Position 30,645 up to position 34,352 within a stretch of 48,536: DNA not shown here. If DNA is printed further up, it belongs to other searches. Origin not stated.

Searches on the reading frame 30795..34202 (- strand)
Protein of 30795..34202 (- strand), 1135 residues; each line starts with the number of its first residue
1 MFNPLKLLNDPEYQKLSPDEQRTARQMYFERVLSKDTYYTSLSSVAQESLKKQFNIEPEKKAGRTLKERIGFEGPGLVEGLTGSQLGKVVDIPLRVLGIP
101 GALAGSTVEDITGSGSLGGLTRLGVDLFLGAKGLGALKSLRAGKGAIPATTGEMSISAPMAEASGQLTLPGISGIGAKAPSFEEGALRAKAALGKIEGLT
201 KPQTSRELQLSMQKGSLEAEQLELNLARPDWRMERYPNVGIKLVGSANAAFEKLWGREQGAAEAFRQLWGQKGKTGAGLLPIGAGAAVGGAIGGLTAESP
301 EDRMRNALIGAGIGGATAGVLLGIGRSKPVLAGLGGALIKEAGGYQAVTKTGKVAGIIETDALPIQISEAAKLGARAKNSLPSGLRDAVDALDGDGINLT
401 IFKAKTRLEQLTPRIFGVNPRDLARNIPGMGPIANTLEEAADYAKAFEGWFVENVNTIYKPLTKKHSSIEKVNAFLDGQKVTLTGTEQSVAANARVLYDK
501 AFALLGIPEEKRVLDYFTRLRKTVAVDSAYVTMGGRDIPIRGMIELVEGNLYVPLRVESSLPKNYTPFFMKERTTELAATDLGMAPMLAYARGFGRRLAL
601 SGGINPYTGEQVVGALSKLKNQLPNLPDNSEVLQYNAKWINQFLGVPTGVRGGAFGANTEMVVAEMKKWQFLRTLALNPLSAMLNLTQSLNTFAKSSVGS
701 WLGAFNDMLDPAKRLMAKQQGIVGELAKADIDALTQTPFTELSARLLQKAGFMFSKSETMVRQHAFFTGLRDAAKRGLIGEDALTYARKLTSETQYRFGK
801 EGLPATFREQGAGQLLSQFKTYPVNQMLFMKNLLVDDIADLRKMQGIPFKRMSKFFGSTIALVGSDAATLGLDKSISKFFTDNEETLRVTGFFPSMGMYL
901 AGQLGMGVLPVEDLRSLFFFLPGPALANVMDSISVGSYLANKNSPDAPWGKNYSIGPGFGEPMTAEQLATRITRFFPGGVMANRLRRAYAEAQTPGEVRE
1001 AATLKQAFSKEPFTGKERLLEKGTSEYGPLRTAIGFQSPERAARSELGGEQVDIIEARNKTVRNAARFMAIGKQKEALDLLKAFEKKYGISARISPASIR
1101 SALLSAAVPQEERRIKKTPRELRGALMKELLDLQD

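Call 70: search_protein_families(library=phrogs, proteins=[window:30795-34202:-], max_evalue=0.00001)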
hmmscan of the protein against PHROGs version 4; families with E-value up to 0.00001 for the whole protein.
window:30795-34202:- (1135 aa): 1 family
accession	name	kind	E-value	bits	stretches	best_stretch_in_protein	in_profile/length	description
phrog_11358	-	unknown function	5.3e-07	27.9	1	744-831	3036-3122/3431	-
